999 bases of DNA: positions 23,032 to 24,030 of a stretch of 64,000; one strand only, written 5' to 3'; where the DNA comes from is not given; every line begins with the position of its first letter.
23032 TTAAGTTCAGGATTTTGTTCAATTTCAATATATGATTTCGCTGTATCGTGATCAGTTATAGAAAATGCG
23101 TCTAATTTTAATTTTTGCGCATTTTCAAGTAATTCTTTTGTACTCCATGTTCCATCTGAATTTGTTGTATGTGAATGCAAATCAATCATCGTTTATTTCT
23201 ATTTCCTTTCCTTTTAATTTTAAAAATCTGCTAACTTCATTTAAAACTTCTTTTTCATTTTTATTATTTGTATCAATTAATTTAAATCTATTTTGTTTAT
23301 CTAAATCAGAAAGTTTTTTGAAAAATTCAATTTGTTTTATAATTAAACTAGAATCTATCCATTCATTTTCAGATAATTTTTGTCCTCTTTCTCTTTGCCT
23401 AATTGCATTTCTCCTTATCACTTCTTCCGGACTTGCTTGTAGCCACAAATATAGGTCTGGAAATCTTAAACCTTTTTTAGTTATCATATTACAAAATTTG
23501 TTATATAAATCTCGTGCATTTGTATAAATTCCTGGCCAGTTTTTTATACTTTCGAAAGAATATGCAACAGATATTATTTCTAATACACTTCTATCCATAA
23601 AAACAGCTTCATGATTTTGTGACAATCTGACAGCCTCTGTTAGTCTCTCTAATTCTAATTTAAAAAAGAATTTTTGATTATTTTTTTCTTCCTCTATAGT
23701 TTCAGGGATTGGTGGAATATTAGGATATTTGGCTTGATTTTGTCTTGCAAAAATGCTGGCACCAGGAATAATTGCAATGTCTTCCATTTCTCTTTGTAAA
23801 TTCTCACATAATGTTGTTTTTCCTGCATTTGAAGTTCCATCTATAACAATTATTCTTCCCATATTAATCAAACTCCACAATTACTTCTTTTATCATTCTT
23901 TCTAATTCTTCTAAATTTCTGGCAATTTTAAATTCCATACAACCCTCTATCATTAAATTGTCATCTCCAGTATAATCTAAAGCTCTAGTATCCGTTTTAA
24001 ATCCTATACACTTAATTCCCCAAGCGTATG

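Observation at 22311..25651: Five-gene operon coupling a YhhQ-type queuosine-precursor transporter to nucleoside-level enzymes and a ParB/Srx-like protein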

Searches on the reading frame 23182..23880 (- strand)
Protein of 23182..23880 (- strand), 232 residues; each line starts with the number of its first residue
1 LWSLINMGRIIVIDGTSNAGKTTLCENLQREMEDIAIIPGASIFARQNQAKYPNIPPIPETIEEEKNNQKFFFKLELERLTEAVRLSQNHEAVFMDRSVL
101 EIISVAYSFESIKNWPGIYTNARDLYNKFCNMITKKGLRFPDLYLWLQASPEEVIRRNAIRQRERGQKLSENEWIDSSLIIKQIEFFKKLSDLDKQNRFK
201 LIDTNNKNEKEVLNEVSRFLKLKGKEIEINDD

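Call 3: search_protein_families(library=pfam, proteins=[window:23182-23880:-], max_evalue=0.01)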
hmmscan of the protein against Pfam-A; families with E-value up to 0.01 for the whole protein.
window:23182-23880:- (232 aa): 10 families
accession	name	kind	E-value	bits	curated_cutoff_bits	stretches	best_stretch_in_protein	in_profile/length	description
PF01712.25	dNK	-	3.1e-08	34.1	27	1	11-172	1-154/203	Deoxynucleoside kinase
PF13238.12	AAA_18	-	8e-07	30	29.4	1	11-169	1-119/128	AAA domain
PF13521.12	AAA_28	-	7.5e-05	23.4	27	1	11-104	2-88/164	AAA domain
PF02224.24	Cytidylate_kin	-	0.00027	21.1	26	0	11-33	1-23/211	Cytidylate kinase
PF02223.23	Thymidylate_kin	-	0.00074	19.7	27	0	130-214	107-183/185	Thymidylate kinase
PF02421.24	FeoB_N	-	0.00081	19.4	27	0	11-50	3-42/156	Ferrous iron transport protein B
PF13671.12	AAA_33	-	0.00094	19.9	27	0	128-171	87-130/143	AAA domain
PF13207.12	AAA_17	-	0.0022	18.7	27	0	17-46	4-33/136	AAA domain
PF07931.18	CPT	-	0.0038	17.5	22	1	8-34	1-27/172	Chloramphenicol phosphotransferase-like protein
PF13401.12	AAA_22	-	0.0048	17.7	27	0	9-32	6-29/130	AAA domain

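Call 4: search_protein_families(library=ncbifam, proteins=[window:23182-23880:-], max_evalue=0.01)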
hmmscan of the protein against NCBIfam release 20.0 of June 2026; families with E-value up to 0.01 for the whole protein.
window:23182-23880:- (232 aa): 9 families
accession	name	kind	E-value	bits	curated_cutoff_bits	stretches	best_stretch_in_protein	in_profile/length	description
TIGR00041.1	DTMP_kinase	equivalog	4.9e-05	23.1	83.25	1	7-213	3-193/196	dTMP kinase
NF005115.0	PRK06547.1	equivalog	0.00022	20.7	173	1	9-38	16-45/172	hypothetical protein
NF005923.0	PRK07933.1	equivalog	0.00051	19.5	193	1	10-216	2-207/213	dTMP kinase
NF005807.0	PRK07667.1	equivalog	0.0013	18.3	221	1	10-35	19-44/193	kinase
NF003012.0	PRK03839.1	equivalog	0.002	18.2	152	0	141-225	80-156/180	putative kinase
NF005255.0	PRK06762.2-2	equivalog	0.0023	17.9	140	0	7-37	2-32/163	hypothetical protein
NF000168.2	ABCF_Msr_all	exception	0.004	15.8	680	0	5-45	319-359/487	Msr family ABC-F type ribosomal protection protein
TIGR00017.1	cmk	equivalog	0.0065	16.2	135.55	0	9-33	3-27/217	(d)CMP kinase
NF006085.0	PRK08233.1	equivalog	0.0085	15.9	198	0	8-74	5-65/184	hypothetical protein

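Call 24: search_solved_structures(query=window:23182-23880:-, max_evalue=1, show_alignments=2)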
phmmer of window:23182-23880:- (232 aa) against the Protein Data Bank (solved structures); distinct sequences matched with E-value up to 1: 16.
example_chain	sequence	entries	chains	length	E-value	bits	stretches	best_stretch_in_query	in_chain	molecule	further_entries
7owe_E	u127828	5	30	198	0.0031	20.4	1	12-62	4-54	Adenylate kinase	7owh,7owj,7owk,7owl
9r72_B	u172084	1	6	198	0.0034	20.3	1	12-61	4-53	Adenylate kinase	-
3cmt_A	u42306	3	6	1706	0.016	18.1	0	6-26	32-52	Protein recA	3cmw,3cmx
2p0e_A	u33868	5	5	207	0.024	17.5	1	10-51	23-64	Nicotinamide riboside kinase 1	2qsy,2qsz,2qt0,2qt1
2qg6_A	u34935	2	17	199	0.026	17.4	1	10-51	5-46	Nicotinamide riboside kinase 1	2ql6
3cmv_A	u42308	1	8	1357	0.089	15.6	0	6-26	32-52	Protein recA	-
1yr6_A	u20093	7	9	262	0.12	15.2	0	9-38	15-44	ATP(GTP)binding protein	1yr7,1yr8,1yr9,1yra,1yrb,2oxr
8puu_A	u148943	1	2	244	0.13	15.1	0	12-163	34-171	Deoxynucleoside kinase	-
6c2u_A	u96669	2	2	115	0.23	14.3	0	9-36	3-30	phosphate-loop protein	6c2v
2bdt_A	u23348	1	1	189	0.24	14.2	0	8-41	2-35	BH3686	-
4cvn_A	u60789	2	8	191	0.24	14.2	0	142-221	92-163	PUTATIVE ADENYLATE KINASE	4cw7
4m7o_A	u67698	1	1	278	0.3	13.9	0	109-190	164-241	Iron-binding protein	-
3eo8_A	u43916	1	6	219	0.42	13.4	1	84-137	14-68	BluB-like flavoprotein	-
1kdo_A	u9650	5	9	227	0.92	12.3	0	8-33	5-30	CYTIDYLATE KINASE | PROTEIN (CYTIDINE MONOPHOSPHATE KINASE)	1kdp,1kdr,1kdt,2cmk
2fem_A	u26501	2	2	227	0.93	12.3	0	8-33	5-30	Cytidylate kinase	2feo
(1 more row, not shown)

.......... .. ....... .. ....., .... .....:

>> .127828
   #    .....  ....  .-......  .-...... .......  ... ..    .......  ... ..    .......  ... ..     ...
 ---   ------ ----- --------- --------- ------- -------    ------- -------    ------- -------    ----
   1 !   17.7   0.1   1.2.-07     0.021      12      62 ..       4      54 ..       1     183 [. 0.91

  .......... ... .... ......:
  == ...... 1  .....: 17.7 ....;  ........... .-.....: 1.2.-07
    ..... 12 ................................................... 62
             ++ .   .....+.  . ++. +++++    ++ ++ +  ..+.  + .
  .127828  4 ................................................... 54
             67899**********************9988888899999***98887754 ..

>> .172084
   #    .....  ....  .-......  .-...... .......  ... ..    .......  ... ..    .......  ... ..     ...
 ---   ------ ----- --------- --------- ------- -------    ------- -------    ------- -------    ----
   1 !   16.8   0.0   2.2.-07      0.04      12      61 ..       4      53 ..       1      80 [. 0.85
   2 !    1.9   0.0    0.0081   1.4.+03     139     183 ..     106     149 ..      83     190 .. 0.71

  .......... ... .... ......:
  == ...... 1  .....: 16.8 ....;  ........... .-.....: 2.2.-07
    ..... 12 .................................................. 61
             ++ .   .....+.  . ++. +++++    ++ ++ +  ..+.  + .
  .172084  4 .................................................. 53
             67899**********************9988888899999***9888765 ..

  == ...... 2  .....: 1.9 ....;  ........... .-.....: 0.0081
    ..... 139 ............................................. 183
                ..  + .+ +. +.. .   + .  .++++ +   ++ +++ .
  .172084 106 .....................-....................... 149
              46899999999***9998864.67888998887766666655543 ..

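Call 46: search_protein_families(library=padloc, proteins=[window:23182-23880:-], max_evalue=0.01)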
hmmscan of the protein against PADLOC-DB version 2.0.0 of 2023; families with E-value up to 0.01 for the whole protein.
window:23182-23880:- (232 aa): 3 families
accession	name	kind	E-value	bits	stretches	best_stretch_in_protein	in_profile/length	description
PDLC02911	VakA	-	5.7e-06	25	1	7-218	1-161/163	-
PDLC04690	PDC-M51B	-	0.00077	17.2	1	7-206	1-174/191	-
PDLC04140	mad8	-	0.001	16.7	1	5-48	24-67/314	mads_8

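Call 62: search_solved_structures(query=A5, max_evalue=1, show_alignments=3)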
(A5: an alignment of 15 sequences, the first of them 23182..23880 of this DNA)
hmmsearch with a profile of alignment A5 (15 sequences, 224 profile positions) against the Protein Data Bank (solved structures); distinct sequences matched with E-value up to 1: 64 (the best 60 are shown).
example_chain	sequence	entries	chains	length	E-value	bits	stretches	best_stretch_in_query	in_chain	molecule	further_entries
3cmu_A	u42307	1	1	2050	9.1e-07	31.7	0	3-21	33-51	Protein recA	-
1tmk_A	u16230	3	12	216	9.9e-06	28.3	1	1-102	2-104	THYMIDYLATE KINASE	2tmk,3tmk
3cmt_A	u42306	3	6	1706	1.6e-05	27.6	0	3-21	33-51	Protein recA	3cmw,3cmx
5uiv_A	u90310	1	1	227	2.6e-05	26.9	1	3-218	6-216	Bifunctional thymidylate/uridylate kinase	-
6c2u_A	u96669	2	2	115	0.00022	23.9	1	6-28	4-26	phosphate-loop protein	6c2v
9r72_B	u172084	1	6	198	0.00022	23.9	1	8-54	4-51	Adenylate kinase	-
2axp_A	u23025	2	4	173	0.0003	23.4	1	74-216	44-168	hypothetical protein BSU20280 | SPBc2 prophage-derived uncharacterized protein yorR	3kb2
7owe_E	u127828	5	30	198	0.00031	23.4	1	8-55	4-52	Adenylate kinase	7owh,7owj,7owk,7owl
3cmv_A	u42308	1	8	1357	0.00033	23.3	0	3-21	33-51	Protein recA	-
5xbh_A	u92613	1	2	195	0.00045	22.9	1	7-100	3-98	Thymidylate kinase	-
2pbr_A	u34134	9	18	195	0.00046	22.8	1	7-100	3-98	Thymidylate kinase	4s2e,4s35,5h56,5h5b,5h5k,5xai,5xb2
2qg6_A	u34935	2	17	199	0.00057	22.5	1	6-39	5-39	Nicotinamide riboside kinase 1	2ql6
2p0e_A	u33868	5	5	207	0.00064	22.4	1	6-39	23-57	Nicotinamide riboside kinase 1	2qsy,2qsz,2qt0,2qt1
2v54_A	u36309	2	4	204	0.0011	21.6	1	1-114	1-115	THYMIDYLATE KINASE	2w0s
4e22_A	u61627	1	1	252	0.0012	21.5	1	6-39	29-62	Cytidylate kinase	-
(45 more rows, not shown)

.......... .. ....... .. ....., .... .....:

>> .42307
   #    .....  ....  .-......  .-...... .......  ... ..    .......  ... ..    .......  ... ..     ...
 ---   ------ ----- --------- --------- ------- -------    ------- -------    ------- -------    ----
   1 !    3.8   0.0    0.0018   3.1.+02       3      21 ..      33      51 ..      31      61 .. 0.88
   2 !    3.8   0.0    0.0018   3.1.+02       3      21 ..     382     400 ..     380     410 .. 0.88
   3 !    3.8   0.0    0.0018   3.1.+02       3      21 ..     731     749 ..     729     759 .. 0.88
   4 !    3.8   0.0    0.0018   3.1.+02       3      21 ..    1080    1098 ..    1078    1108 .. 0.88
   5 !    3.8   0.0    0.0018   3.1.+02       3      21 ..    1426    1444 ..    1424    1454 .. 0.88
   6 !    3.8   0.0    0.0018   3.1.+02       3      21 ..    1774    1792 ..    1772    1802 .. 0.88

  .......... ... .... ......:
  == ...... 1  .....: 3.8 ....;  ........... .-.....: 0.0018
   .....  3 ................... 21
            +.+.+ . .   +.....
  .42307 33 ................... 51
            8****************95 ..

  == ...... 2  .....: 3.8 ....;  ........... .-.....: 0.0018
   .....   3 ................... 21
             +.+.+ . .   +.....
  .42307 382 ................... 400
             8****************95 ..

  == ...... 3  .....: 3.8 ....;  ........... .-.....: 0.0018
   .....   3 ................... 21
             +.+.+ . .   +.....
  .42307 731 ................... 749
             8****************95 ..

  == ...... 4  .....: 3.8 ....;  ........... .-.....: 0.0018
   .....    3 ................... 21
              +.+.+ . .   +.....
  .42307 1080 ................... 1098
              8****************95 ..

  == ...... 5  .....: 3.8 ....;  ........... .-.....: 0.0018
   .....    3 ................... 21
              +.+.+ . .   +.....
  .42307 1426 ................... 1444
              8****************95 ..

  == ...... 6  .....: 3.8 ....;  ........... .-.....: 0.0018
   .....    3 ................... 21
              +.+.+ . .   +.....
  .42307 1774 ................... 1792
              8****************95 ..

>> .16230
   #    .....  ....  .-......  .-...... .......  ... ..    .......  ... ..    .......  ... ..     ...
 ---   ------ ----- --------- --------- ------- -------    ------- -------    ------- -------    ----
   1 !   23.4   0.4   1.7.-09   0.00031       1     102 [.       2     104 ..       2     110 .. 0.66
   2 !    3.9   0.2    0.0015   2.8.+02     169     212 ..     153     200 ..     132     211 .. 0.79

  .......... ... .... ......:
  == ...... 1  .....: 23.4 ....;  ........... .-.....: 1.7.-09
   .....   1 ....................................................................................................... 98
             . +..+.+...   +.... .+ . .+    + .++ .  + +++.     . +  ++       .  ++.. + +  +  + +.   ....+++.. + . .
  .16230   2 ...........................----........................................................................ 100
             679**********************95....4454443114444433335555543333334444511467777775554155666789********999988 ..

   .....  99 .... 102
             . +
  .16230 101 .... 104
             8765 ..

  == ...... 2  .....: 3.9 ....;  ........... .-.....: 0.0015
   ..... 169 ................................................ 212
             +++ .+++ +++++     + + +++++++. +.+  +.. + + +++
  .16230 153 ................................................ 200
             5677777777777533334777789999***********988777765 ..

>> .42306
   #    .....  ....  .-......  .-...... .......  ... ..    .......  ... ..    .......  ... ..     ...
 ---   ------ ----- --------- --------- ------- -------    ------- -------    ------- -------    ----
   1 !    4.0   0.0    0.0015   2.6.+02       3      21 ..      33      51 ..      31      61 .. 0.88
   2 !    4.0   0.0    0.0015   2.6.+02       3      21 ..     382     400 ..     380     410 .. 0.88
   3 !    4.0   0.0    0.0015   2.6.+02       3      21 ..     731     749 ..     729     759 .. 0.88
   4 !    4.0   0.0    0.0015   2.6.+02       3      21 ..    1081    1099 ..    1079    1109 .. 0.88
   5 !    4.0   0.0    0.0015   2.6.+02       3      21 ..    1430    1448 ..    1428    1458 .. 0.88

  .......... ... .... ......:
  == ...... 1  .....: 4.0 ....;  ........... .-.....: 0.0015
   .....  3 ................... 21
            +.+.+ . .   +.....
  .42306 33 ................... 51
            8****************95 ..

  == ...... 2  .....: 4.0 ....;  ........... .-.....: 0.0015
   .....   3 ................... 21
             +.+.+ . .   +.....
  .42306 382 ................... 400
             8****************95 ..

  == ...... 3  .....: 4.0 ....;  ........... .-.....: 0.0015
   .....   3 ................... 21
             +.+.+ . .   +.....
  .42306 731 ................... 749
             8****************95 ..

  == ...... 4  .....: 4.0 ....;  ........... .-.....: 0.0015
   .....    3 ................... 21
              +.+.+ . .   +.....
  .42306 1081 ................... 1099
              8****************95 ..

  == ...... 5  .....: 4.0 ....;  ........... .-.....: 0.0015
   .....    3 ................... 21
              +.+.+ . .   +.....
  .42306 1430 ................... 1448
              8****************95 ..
